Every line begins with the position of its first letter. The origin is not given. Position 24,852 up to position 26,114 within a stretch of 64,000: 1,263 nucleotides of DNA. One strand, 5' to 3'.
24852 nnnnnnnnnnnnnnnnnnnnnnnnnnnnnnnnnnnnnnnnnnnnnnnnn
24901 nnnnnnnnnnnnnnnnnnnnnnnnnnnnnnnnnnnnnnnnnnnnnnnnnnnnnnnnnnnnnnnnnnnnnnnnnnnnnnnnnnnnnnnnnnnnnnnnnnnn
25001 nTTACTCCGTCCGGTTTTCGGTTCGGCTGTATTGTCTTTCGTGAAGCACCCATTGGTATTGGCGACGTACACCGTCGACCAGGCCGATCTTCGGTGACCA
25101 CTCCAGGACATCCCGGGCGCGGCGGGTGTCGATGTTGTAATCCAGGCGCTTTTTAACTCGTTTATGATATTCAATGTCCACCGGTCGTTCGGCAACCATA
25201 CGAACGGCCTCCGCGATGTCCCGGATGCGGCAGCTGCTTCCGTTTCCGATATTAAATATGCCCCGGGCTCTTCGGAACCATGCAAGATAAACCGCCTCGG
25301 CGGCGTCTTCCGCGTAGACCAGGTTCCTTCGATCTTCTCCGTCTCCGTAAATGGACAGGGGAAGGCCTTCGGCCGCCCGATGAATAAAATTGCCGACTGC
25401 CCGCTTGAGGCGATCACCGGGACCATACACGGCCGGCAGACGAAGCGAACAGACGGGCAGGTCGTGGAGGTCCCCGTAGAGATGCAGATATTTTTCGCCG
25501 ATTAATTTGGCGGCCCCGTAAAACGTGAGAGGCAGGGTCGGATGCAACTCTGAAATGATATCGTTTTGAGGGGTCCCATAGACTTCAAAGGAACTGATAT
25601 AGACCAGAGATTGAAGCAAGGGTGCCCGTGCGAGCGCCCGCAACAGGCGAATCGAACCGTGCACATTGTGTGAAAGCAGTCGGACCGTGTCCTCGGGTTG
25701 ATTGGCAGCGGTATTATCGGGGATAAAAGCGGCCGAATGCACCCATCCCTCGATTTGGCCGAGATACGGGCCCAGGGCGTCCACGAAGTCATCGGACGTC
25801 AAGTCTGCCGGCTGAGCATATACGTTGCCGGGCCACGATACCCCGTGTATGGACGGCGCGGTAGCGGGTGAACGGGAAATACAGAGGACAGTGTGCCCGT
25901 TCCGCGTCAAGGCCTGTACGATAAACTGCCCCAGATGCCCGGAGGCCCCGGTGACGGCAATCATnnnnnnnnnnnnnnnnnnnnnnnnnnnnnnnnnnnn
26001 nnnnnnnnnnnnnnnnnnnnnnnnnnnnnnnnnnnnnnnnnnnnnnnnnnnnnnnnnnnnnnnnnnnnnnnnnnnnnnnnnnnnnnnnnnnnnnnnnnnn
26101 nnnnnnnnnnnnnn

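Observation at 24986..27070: A 2-kb G+C-rich island with two SDR epimerase/dehydratase genes, flanked by imperfect direct repeats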

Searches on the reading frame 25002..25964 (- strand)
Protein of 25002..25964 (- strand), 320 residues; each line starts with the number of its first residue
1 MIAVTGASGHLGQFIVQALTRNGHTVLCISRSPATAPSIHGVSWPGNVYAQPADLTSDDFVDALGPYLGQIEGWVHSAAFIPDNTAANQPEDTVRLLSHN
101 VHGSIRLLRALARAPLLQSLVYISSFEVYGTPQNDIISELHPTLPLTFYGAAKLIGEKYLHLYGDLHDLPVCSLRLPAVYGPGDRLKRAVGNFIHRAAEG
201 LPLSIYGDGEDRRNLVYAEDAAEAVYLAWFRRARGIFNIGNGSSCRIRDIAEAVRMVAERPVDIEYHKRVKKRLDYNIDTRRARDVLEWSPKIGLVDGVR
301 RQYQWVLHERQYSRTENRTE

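Call 6: search_protein_families(library=pfam, proteins=[window:25002-25964:-])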
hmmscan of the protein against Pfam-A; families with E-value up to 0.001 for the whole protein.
window:25002-25964:- (320 aa): 9 families
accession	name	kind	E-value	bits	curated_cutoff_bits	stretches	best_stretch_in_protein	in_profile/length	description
PF01370.27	Epimerase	-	1.2e-40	139.9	20.9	1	2-240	1-240/240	NAD dependent epimerase/dehydratase family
PF16363.11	GDP_Man_Dehyd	-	7.6e-28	98.3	27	1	4-301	2-331/332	GDP-mannose 4,6 dehydratase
PF04321.23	RmlD_sub_bind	-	1.5e-12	47.7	27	1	2-259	3-232/287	RmlD substrate binding domain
PF01073.25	3Beta_HSD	-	1.3e-11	44.5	22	1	3-228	1-228/280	3-beta hydroxysteroid dehydrogenase/isomerase family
PF07993.18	NAD_binding_4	-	1.2e-08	34.9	20.1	1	90-181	102-209/258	Male sterility protein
PF08659.16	KR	-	8.5e-07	29.5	22.6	1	4-130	5-142/180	KR domain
PF00106.31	adh_short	-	4.2e-06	26.8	26.6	1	2-114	3-122/195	short chain dehydrogenase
PF13561.12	adh_short_C2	-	4.4e-05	23.6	27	1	11-117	8-119/236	Enoyl-(Acyl carrier protein) reductase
PF05368.20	NmrA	-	0.00061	19.9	27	1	2-32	5-35/298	NmrA-like family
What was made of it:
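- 25002..25964 (-): SDR-B, a paralogous extended SDR of 320 aa, 30% identical to SDR-A. Its start overlaps the SDR-A stop (ATGA). GC3 is 0.63. PF01370 at E 1e-40 (call 6).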

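Call 7: search_protein_families(library=ncbifam, proteins=[window:25002-25964:-])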
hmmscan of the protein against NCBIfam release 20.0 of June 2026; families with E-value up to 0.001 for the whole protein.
window:25002-25964:- (320 aa): 25 families
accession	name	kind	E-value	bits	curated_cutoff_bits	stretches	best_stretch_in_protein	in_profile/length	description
TIGR01181.1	dTDP_gluc_dehyt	equivalog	1.1e-26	93.7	365.1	1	3-314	3-319/321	dTDP-glucose 4,6-dehydratase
TIGR01179.1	galE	equivalog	2.8e-21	75.7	262.3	1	2-310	2-329/332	UDP-glucose 4-epimerase GalE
TIGR02197.1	heptose_epim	equivalog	3.8e-21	75.6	274.6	1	2-307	1-314/316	ADP-glyceromanno-heptose 6-epimerase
TIGR04180.1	EDH_00030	hypoth_equivalog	1.4e-17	63.8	475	1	3-291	2-294/297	NAD-dependent 4,6-dehydratase LegB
NF008360.0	PRK11150.1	equivalog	5.5e-14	52.1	452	1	1-260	1-256/310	ADP-glyceromanno-heptose 6-epimerase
TIGR01746.1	Thioester-redct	subfamily_domain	1.3e-12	47.7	213.35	2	95-280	107-302/371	thioester reductase domain-containing protein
NF047922.1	GDPFucSynFcl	equivalog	2.5e-12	46.9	500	1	147-311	132-306/308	GDP-L-fucose synthase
NF007582.0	PRK10217.1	equivalog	7.8e-12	45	698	1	122-313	131-338/355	dTDP-glucose 4,6-dehydratase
NF042422.1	oxyalk_red_OleD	equivalog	3.7e-11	43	580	1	2-261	3-253/329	2-alkyl-3-oxoalkanoate reductase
NF007490.0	PRK10084.1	subfamily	9.9e-11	41.2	649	1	136-313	154-341/361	dTDP-glucose 4,6-dehydratase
TIGR01214.1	rmlD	equivalog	1.4e-10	40.8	224.05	1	2-284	2-254/285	dTDP-4-dehydrorhamnose reductase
NF007956.0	PRK10675.1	subfamily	4.6e-09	35.9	394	1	2-161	3-161/338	UDP-glucose 4-epimerase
NF042423.1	oxyalk_red_Shew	equivalog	3e-08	33.1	580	1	98-228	92-220/331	2-alkyl-3-oxoalkanoate reductase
NF043036.1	ErythonDh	equivalog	6.1e-08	32.2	325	1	2-180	3-180/321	D-erythronate dehydrogenase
TIGR03466.1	HpnA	hypoth_equivalog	1.5e-07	30.6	367.65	1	4-236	5-224/327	hopanoid-associated sugar epimerase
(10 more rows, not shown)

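Call 9: find_encoding_contigs(protein=window:25002-25964:-, flank=10000, max_places=10)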
Protein window:25002-25964:- (320 aa): no gene with exactly this product is on record in the collection.

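Call 11: find_homologous_proteins(query=window:25002-25964:-)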
Query window:25002-25964:- (320 aa): 93 proteins with E <= 0.001 among 8000 candidates.
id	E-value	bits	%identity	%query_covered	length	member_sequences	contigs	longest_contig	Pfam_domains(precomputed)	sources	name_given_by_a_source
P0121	1.6e-191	653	90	100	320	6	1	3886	PF08659.17,PF04321.24,PF16363.12,PF01073.26,PF07993.19,PF00106.32,PF01370.28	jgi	jgi:UDP-glucose 4-epimerase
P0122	1.7e-171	588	81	99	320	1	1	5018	PF08659.17,PF04321.24,PF16363.12,PF01073.26,PF07993.19,PF00106.32,PF01370.28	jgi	jgi:UDP-glucose 4-epimerase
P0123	2.6e-89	318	52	97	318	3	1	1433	PF08659.17,PF04321.24,PF16363.12,PF01073.26,PF07993.19,PF13460.13,PF00106.32,PF01370.28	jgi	jgi:nucleoside-diphosphate-sugar epimerase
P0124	1.3e-84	302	51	96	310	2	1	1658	PF04321.24,PF16363.12,PF01073.26,PF07993.19,PF13460.13,PF01370.28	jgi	-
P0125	4.7e-84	300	51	96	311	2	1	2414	PF08659.17,PF04321.24,PF16363.12,PF02719.22,PF01073.26,PF07993.19,PF13460.13,PF01370.28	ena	-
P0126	4.8e-84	300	50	96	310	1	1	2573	PF08659.17,PF04321.24,PF16363.12,PF05368.20,PF01073.26,PF07993.19,PF01370.28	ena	-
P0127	6.4e-84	300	51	96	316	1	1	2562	PF04321.24,PF16363.12,PF01073.26,PF07993.19,PF01370.28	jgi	jgi:UDP-glucose 4-epimerase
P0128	4.6e-83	297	49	95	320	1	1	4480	PF08659.17,PF04321.24,PF16363.12,PF13561.13,PF01073.26,PF07993.19,PF00106.32,PF01370.28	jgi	jgi:UDP-glucose 4-epimerase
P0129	5.4e-83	297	49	96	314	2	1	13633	PF08659.17,PF04321.24,PF16363.12,PF01073.26,PF07993.19,PF01370.28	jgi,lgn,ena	-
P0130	1.5e-82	295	49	96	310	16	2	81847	PF08659.17,PF04321.24,PF16363.12,PF13561.13,PF01073.26,PF00106.32,PF01370.28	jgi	jgi:nucleoside-diphosphate-sugar epimerase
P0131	2.0e-81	292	47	95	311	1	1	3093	PF04321.24,PF16363.12,PF01073.26,PF01370.28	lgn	-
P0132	4.3e-81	291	48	98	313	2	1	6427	PF08659.17,PF04321.24,PF16363.12,PF01073.26,PF07993.19,PF13460.13,PF00106.32,PF01370.28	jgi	jgi:UDP-glucose 4-epimerase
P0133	4.8e-81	290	49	95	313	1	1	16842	PF04321.24,PF16363.12,PF01073.26,PF07993.19,PF00106.32,PF01370.28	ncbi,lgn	-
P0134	1.4e-80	289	49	98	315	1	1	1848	PF08659.17,PF04321.24,PF16363.12,PF01073.26,PF07993.19,PF01370.28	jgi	-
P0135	9.4e-80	286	48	96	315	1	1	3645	PF04321.24,PF16363.12,PF02719.22,PF01073.26,PF07993.19,PF01370.28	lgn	-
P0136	4.1e-79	284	47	96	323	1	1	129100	PF08659.17,PF04321.24,PF16363.12,PF01073.26,PF07993.19,PF01370.28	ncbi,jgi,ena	jgi:UDP-glucose 4-epimerase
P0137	4.7e-79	284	48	95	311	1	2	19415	PF04321.24,PF16363.12,PF01073.26,PF01370.28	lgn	-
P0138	5.4e-79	284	48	96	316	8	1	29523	PF08659.17,PF04321.24,PF16363.12,PF01073.26,PF07993.19,PF01370.28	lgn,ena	-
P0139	7.0e-79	283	48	95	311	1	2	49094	PF04321.24,PF16363.12,PF01073.26,PF01370.28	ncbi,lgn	ncbi:MAG: NAD-dependent epimerase/dehydratase family protein [Candidatus Polarisedimenticolia bacter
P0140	2.0e-78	282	44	97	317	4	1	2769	PF08659.17,PF04321.24,PF16363.12,PF02719.22,PF01073.26,PF07993.19,PF13460.13,PF00106.32,PF01370.28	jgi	jgi:UDP-glucose 4-epimerase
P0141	3.1e-78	281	49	95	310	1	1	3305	PF08659.17,PF04321.24,PF16363.12,PF01073.26,PF07993.19,PF01370.28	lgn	-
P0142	8.7e-78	280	47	95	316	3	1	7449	PF08659.17,PF04321.24,PF16363.12,PF01073.26,PF07993.19,PF13460.13,PF00106.32,PF01370.28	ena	-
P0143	5.7e-76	274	48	96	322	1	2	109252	PF08659.17,PF04321.24,PF16363.12,PF05368.20,PF01073.26,PF13460.13,PF00106.32,PF01370.28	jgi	jgi:nucleoside-diphosphate-sugar epimerase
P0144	4.9e-74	267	46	98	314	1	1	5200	PF08659.17,PF04321.24,PF16363.12,PF05368.20,PF01073.26,PF07993.19,PF13460.13,PF01370.28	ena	-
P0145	5.6e-74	267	48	95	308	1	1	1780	PF04321.24,PF16363.12,PF01073.26,PF07993.19,PF13460.13,PF01370.28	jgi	jgi:UDP-glucose 4-epimerase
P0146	1.4e-73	266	43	96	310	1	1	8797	PF08659.17,PF04321.24,PF16363.12,PF02719.22,PF13561.13,PF01073.26,PF07993.19,PF13460.13,PF00106.32,PF01370.28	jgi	jgi:UDP-glucose 4-epimerase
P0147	9.4e-73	263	48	96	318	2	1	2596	PF08659.17,PF04321.24,PF16363.12,PF01073.26,PF13460.13,PF01370.28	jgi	-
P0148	2.4e-72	262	46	96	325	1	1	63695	PF08659.17,PF04321.24,PF16363.12,PF05368.20,PF01073.26,PF13460.13,PF01370.28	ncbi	-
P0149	4.4e-72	261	47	95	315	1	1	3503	PF04321.24,PF16363.12,PF01073.26,PF01370.28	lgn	-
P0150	7.0e-70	254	45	96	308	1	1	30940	PF04321.24,PF16363.12,PF01073.26,PF07993.19,PF13460.13,PF01370.28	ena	-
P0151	1.0e-69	253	45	95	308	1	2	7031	PF08659.17,PF04321.24,PF16363.12,PF01073.26,PF07993.19,PF13460.13,PF01370.28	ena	-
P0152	2.0e-67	246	45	95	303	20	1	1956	PF04321.24,PF16363.12,PF01073.26,PF07993.19,PF13460.13,PF01370.28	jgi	-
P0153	9.2e-30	122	31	95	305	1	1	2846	PF04321.24,PF16363.12,PF02719.22,PF01073.26,PF07993.19,PF13460.13,PF00106.32,PF00056.30,PF01370.28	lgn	-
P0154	1.4e-29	121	32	95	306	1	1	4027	PF04321.24,PF16363.12,PF01073.26,PF01370.28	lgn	-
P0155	5.3e-24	103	35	65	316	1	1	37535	PF04321.24,PF16363.12,PF01073.26,PF07993.19,PF01370.28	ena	-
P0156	5.0e-22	97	28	93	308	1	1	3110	PF04321.24,PF16363.12,PF02719.22,PF01073.26,PF07993.19,PF13460.13,PF01370.28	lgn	-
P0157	1.4e-20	92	33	93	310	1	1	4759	PF04321.24,PF16363.12,PF02719.22,PF05368.20,PF01073.26,PF07993.19,PF13460.13,PF01370.28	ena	-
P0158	2.9e-20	91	28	95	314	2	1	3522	PF04321.24,PF16363.12,PF02719.22,PF01073.26,PF07993.19,PF13460.13,PF00106.32,PF01370.28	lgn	-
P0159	4.1e-20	90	28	95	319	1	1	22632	PF04321.24,PF16363.12,PF02719.22,PF05368.20,PF01073.26,PF07993.19,PF13460.13,PF00106.32,PF01370.28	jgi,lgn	jgi:UDP-glucose 4-epimerase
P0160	4.8e-20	90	29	81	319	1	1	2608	PF04321.24,PF16363.12,PF02719.22,PF05368.20,PF01073.26,PF07993.19,PF13460.13,PF00106.32,PF01370.28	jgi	jgi:UDP-glucose 4-epimerase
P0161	7.2e-20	89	28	94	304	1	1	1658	PF04321.24,PF16363.12,PF02719.22,PF01073.26,PF07993.19,PF13460.13,PF01370.28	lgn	-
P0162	2.0e-16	78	28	95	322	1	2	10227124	PF04321.24,PF16363.12,PF02719.22,PF01073.26,PF07993.19,PF01370.28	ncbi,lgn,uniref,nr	ncbi:UDP-glucuronic acid decarboxylase family protein [Bradyrhizobium sp. CCGUVB23]|uniref:UDP-glucu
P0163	4.7e-16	77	30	79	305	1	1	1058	PF16363.12,PF01073.26,PF07993.19,PF01370.28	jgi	-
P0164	8.2e-16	76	29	95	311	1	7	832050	PF04321.24,PF16363.12,PF02719.22,PF01073.26,PF07993.19,PF13460.13,PF01370.28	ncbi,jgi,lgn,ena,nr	ncbi:MAG TPA: NAD-dependent epimerase/dehydratase family protein [Candidatus Fermentibacter daniensi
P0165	9.7e-16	76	29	95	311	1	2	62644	PF04321.24,PF16363.12,PF02719.22,PF01073.26,PF07993.19,PF13460.13,PF01370.28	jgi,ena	-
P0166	1.3e-15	75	29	95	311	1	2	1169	PF04321.24,PF16363.12,PF02719.22,PF01073.26,PF07993.19,PF13460.13,PF01370.28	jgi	-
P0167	2.3e-15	75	30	64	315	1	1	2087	PF04321.24,PF16363.12,PF02719.22,PF01073.26,PF07993.19,PF13460.13,PF01370.28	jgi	jgi:UDP-glucose 4-epimerase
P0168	5.1e-15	74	28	94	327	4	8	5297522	PF04321.24,PF16363.12,PF02719.22,PF01073.26,PF07993.19,PF01370.28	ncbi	ncbi:UDP-glucuronate decarboxylase [Bradyrhizobium sp. F1.2.2]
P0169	1.1e-14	72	28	78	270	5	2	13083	PF04321.24,PF16363.12,PF02719.22,PF05368.20,PF01073.26,PF07993.19,PF13460.13,PF01370.28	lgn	-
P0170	2.2e-14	71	28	93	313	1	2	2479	PF04321.24,PF16363.12,PF02719.22,PF01073.26,PF07993.19,PF01370.28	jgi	jgi:UDP-glucuronate decarboxylase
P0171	3.7e-14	71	28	93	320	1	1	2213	PF04321.24,PF16363.12,PF02719.22,PF01073.26,PF07993.19,PF01370.28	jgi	-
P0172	4.4e-14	70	32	64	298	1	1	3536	PF04321.24,PF16363.12,PF02719.22,PF01073.26,PF01370.28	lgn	-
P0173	6.7e-13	67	28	94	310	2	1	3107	PF04321.24,PF16363.12,PF02719.22,PF05368.20,PF01073.26,PF07993.19,PF13460.13,PF01370.28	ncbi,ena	-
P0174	2.1e-12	65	27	94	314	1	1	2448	PF04321.24,PF16363.12,PF02719.22,PF05368.20,PF01073.26,PF07993.19,PF13460.13,PF00106.32,PF01370.28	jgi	jgi:nucleoside-diphosphate-sugar epimerase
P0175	2.7e-12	65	25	93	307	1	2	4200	PF04321.24,PF16363.12,PF02719.22,PF05368.20,PF01073.26,PF07993.19,PF13460.13,PF01370.28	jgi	jgi:UDP-glucose 4-epimerase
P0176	7.2e-12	63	25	94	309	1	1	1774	PF04321.24,PF16363.12,PF02719.22,PF05368.20,PF01073.26,PF07993.19,PF13460.13,PF00106.32,PF01370.28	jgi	jgi:nucleoside-diphosphate-sugar epimerase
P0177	7.4e-12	63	28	83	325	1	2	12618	PF16363.12,PF01073.26,PF01370.28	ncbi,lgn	-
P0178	8.7e-11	60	26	94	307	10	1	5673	PF16363.12,PF01370.28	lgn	-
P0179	1.1e-10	59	24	96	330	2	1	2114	PF04321.24,PF16363.12,PF05368.20,PF01073.26,PF07993.19,PF13460.13,PF01370.28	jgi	jgi:nucleoside-diphosphate-sugar epimerase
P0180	1.3e-10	59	27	82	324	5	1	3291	PF04321.24,PF16363.12,PF02719.22,PF01073.26,PF07993.19,PF01370.28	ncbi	-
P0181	2.5e-10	58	29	66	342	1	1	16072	PF04321.24,PF16363.12,PF02719.22,PF01073.26,PF07993.19,PF01370.28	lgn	-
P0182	3.2e-10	58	27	95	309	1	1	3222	PF04321.24,PF16363.12,PF02719.22,PF05368.20,PF01073.26,PF07993.19,PF13460.13,PF01370.28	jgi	-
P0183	3.3e-9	54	24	94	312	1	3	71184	PF04321.24,PF16363.12,PF02719.22,PF05368.20,PF01073.26,PF07993.19,PF13460.13,PF01370.28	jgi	jgi:nucleoside-diphosphate-sugar epimerase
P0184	7.6e-9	53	26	83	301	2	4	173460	PF04321.24,PF16363.12,PF01370.28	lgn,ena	-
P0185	8.3e-9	53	28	79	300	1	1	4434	PF04321.24,PF16363.12,PF02719.22,PF05368.20,PF01073.26,PF07993.19,PF13460.13,PF01370.28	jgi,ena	jgi:UDP-glucose 4-epimerase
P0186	4.7e-8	51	25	95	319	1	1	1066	PF04321.24,PF16363.12,PF02719.22,PF01073.26,PF07993.19,PF01370.28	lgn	-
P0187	6.9e-8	50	28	83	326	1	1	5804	PF04321.24,PF16363.12,PF01073.26,PF01370.28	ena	-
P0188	1.3e-7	49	35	34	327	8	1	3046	PF04321.24,PF16363.12,PF05368.20,PF01073.26,PF07993.19,PF13460.13,PF01370.28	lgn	-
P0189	3.5e-7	48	28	83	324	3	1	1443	PF16363.12,PF01370.28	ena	-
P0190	6.9e-7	47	28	83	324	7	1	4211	PF16363.12,PF01370.28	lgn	-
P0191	1.1e-6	46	26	79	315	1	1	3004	PF04321.24,PF16363.12,PF02719.22,PF01073.26,PF07993.19,PF13460.13,PF00106.32,PF01370.28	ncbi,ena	-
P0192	3.2e-6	45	27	62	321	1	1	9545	PF08659.17,PF04321.24,PF16363.12,PF02719.22,PF13561.13,PF01073.26,PF07993.19,PF13460.13,PF00106.32,PF01370.28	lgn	-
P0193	5.0e-6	44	28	67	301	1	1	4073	PF16363.12,PF02719.22,PF01073.26,PF13460.13,PF01370.28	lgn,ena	-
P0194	7.1e-6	43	28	95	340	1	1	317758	PF01370.28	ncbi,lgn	-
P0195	8.7e-6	43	27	83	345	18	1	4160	PF04321.24,PF16363.12,PF01370.28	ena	-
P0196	9.2e-6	43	26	83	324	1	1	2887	PF04321.24,PF16363.12,PF01073.26,PF01370.28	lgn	-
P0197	1.5e-5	42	26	95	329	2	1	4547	PF04321.24,PF16363.12,PF02719.22,PF05368.20,PF01073.26,PF07993.19,PF13460.13,PF01370.28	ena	-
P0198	1.7e-5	42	26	90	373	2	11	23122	PF16363.12,PF07993.19,PF01370.28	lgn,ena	-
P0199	1.8e-5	42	25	95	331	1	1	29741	PF16363.12,PF05368.20,PF01073.26,PF13460.13,PF01370.28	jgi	jgi:nucleoside-diphosphate-sugar epimerase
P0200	2.1e-5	42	28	83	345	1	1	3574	PF04321.24,PF16363.12,PF02719.22,PF01073.26,PF01370.28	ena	-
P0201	3.6e-5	41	26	96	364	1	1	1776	PF04321.24,PF16363.12,PF07993.19,PF01370.28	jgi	-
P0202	3.6e-5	41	27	81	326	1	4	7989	PF08659.17,PF04321.24,PF16363.12,PF02719.22,PF05368.20,PF01073.26,PF07993.19,PF13460.13,PF01370.28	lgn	-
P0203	4.6e-5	41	25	94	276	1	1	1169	PF04321.24,PF16363.12,PF02719.22,PF01073.26,PF07993.19,PF01370.28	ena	-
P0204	5.2e-5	41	25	95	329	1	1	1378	PF04321.24,PF16363.12,PF02719.22,PF05368.20,PF01073.26,PF07993.19,PF13460.13,PF01370.28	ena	-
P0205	7.5e-5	40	26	90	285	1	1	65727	PF16363.12,PF05368.20,PF01073.26,PF13460.13,PF01370.28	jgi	jgi:nucleoside-diphosphate-sugar epimerase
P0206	1.1e-4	40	28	79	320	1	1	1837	PF08659.17,PF04321.24,PF16363.12,PF02719.22,PF01073.26,PF07993.19,PF13460.13,PF00106.32,PF01370.28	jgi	jgi:UDP-glucuronate 4-epimerase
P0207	2.8e-4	38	24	92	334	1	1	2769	PF04321.24,PF16363.12,PF02719.22,PF01073.26,PF13460.13,PF01370.28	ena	-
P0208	2.9e-4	38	26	93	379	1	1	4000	PF04321.24,PF16363.12,PF01073.26,PF07993.19,PF13460.13,PF01370.28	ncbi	-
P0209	3.0e-4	38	28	50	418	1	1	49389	PF04321.24,PF16363.12,PF01370.28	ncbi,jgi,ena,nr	ncbi:MAG: GDP-L-fucose synthase [Verrucomicrobia bacterium]|nr:GDP-L-fucose synthase [Verrucomicrobi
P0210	3.3e-4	38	25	93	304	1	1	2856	PF04321.24,PF16363.12,PF02719.22,PF01073.26,PF07993.19,PF01370.28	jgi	jgi:UDP-glucose 4-epimerase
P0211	3.8e-4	38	28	83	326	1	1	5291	PF04321.24,PF16363.12,PF01073.26,PF01370.28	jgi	jgi:ADP-L-glycero-D-manno-heptose 6-epimerase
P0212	8.3e-4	37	26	83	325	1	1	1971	PF16363.12,PF01370.28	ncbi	-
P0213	9.2e-4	37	29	48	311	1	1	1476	PF01370.28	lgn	-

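Call 13: find_encoding_contigs(protein=P0122, flank=10000, max_places=10)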
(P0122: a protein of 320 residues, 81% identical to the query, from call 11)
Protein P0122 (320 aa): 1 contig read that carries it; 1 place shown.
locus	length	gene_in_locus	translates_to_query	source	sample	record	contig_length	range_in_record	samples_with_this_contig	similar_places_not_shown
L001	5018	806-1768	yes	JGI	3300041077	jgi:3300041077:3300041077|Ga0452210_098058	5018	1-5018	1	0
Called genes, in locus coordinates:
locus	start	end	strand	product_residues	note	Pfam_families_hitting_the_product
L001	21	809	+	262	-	PF01370:Epimerase, PF04321:RmlD_sub_bind, PF16363:GDP_Man_Dehyd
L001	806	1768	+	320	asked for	PF00106:adh_short (weak), PF01073:3Beta_HSD, PF01370:Epimerase, PF04321:RmlD_sub_bind, PF08659:KR (weak), PF16363:GDP_Man_Dehyd, PF07993:NAD_binding_4 (weak)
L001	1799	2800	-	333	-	PF00535:Glycos_transf_2, PF10111:Glyco_tranf_2_2, PF13641:Glyco_tranf_2_3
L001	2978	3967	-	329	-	PF04055:Radical_SAM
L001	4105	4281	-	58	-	-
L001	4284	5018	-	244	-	?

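Call 14: find_encoding_contigs(protein=P0121, flank=10000, max_places=10)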
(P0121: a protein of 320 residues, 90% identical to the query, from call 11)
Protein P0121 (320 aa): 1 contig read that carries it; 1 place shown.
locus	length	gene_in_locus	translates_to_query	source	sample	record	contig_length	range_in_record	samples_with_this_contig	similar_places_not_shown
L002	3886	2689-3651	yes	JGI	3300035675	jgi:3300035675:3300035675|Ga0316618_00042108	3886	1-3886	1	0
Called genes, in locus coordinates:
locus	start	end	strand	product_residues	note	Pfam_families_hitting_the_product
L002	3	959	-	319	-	?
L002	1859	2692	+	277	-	PF01370:Epimerase, PF01073:3Beta_HSD (faint), PF04321:RmlD_sub_bind, PF16363:GDP_Man_Dehyd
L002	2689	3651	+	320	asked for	PF00106:adh_short (weak), PF01073:3Beta_HSD, PF01370:Epimerase, PF04321:RmlD_sub_bind, PF07993:NAD_binding_4 (faint), PF08659:KR (weak), PF16363:GDP_Man_Dehyd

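Call 22: find_related_loci(query=window:25002-25964:-, collection=metagenome_contigs, flank=10000)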
Query window:25002-25964:- (320 aa) in metagenome_contigs; peptide patterns used: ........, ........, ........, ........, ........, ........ (x = any residue, [..] = any of these).
80 stretches matched a pattern; 2 encode a relative of the query (tblastn E <= 1e-3); 2 distinct loci.
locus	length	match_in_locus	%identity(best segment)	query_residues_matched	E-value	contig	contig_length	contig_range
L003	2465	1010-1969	91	1-320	0e+0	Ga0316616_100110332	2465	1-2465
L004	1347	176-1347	89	1-303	4e-55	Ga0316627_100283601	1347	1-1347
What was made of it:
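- Tried and rejected: The single metagenome scan returned only two short extra loci of the L002 population (call 22).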

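Call 44: search_protein_families(library=pfam, proteins=[L002:3-959:-, L001:1799-2800:-, L001:2978-3967:-], max_evalue=0.01)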
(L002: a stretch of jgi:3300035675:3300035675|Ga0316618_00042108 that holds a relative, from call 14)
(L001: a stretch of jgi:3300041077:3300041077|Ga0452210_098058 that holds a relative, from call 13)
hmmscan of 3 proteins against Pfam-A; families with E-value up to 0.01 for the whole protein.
L002:3-959:- (319 aa): 1 family
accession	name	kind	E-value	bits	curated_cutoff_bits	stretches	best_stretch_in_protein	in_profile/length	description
PF13231.12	PMT_2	-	0.0034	18.1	26.1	1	78-224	12-151/160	Dolichyl-phosphate-mannose-protein mannosyltransferase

L001:1799-2800:- (333 aa): 5 families
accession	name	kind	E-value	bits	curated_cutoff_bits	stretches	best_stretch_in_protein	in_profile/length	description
PF00535.33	Glycos_transf_2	-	1.9e-36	126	23.3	1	5-168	1-167/168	Glycosyl transferase family 2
PF10111.15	Glyco_tranf_2_2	-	4.8e-16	59.5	27.3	1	5-208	1-218/276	Glycosyltransferase like family 2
PF13641.12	Glyco_tranf_2_3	-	1.5e-14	55.1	27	1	4-169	3-175/230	Glycosyltransferase like family 2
PF13632.12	Glyco_trans_2_3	-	0.001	19.4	27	1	88-289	3-185/198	Glycosyl transferase family group 2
PF02709.20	Glyco_transf_7C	-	0.005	16.9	23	1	151-193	17-58/78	N-terminal domain of galactosyltransferase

L001:2978-3967:- (329 aa): 2 families
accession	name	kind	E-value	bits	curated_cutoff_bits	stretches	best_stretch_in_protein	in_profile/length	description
PF04055.27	Radical_SAM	-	1.2e-11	45.6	29.5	1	2-113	24-135/166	Radical SAM superfamily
PF13186.11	SPASM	-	0.0015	19.2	21.5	1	225-282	1-64/67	Iron-sulfur cluster-binding domain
